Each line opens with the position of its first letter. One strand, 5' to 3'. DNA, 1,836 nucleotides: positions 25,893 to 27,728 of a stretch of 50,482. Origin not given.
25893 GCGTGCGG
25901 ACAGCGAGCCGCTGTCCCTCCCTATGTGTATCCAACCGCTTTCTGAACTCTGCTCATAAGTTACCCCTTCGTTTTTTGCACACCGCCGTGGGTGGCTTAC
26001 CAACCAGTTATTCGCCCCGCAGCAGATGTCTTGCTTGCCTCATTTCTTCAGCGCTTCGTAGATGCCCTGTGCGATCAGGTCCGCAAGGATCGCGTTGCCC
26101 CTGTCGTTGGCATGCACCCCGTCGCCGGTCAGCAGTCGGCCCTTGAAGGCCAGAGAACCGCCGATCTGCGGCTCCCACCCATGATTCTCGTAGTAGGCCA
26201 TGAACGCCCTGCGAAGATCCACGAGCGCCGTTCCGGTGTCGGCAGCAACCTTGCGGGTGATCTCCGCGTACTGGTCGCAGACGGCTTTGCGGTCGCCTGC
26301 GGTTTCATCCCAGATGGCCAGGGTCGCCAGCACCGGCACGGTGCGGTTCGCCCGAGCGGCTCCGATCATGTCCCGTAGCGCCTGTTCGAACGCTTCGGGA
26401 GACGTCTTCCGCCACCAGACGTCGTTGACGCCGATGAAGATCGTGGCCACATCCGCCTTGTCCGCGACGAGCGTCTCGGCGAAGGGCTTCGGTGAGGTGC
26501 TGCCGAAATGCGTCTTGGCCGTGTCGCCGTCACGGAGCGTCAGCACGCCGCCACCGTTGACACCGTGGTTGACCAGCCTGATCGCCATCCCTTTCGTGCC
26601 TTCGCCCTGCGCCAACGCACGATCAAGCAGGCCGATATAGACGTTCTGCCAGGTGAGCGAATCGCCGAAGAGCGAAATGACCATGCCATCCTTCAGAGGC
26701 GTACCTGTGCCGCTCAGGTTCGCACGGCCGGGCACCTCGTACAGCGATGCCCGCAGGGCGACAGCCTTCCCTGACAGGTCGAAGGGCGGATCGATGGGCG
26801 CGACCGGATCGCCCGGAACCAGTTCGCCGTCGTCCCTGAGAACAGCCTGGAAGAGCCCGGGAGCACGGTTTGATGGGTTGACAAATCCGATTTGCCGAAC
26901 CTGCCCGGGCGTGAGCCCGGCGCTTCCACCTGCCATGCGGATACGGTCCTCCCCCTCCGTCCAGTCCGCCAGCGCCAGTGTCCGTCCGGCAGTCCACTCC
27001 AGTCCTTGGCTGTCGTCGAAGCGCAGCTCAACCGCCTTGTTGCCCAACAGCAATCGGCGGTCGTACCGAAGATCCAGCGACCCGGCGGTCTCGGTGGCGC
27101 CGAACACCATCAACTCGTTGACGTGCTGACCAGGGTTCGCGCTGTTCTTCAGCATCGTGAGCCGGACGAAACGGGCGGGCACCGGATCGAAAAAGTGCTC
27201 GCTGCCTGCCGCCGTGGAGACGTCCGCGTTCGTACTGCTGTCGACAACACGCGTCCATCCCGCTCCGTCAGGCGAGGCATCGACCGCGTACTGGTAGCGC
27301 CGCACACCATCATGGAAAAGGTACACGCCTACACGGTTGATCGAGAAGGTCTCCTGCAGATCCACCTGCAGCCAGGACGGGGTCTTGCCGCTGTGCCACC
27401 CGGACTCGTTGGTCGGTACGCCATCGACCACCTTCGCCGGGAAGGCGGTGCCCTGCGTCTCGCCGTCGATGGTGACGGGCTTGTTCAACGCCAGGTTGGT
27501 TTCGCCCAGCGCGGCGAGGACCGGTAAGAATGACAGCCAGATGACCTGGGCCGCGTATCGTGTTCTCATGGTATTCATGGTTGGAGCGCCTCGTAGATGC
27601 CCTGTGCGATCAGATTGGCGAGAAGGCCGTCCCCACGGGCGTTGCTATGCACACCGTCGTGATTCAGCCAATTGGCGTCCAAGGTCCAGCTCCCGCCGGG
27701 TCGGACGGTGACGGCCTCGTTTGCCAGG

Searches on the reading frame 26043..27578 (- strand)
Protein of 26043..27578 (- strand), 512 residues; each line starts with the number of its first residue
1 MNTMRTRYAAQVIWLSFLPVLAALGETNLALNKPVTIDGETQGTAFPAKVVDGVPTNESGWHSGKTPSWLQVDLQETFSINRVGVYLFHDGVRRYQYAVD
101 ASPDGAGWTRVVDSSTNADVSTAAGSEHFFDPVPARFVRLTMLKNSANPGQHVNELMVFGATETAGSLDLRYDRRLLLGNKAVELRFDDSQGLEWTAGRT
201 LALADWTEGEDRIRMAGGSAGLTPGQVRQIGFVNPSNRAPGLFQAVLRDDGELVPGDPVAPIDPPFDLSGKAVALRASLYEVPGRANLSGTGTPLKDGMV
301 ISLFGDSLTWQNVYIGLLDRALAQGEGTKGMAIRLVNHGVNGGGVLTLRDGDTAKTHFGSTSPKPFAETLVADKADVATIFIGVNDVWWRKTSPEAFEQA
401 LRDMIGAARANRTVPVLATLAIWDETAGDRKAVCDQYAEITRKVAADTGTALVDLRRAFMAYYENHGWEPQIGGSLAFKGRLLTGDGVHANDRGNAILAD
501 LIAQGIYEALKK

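Call 56: find_encoding_contigs(protein=window:26043-27578:-, flank=8000, max_places=6)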
Protein window:26043-27578:- (512 aa): 3 contigs read that carry it; 2 places shown.
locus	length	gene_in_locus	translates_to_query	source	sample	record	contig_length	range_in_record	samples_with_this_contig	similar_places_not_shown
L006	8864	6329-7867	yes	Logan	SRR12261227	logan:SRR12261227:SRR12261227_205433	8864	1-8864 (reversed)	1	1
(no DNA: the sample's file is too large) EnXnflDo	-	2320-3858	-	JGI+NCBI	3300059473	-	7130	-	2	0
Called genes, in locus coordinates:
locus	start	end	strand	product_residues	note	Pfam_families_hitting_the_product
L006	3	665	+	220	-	?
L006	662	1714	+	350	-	PF01208:URO-D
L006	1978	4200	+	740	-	PF02838:Glyco_hydro_20b, PF00728:Glyco_hydro_20, PF13290:CHB_HEX_C_1, PF13287:Fn3_assoc, PF00754:F5_F8_type_C, PF22633:F5_F8_type_C_2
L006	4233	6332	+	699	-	PF00657:Lipase_GDSL, PF13472:Lipase_GDSL_2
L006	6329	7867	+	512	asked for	PF00754:F5_F8_type_C, PF22633:F5_F8_type_C_2, PF00657:Lipase_GDSL, PF13472:Lipase_GDSL_2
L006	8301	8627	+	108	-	-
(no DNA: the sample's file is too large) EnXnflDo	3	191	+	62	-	?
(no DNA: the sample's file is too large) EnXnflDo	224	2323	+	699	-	PF00657:Lipase_GDSL, PF13472:Lipase_GDSL_2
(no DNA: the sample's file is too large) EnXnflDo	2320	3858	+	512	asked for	PF00754:F5_F8_type_C, PF22633:F5_F8_type_C_2, PF00657:Lipase_GDSL, PF13472:Lipase_GDSL_2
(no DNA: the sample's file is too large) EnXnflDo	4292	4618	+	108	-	-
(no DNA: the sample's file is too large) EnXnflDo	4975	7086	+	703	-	PF24517:CBM96 (faint), PF25788:Ig_Rha78A_N (faint), PF00041:fn3, PF18370:RGI_lyase (faint), PF00041:fn3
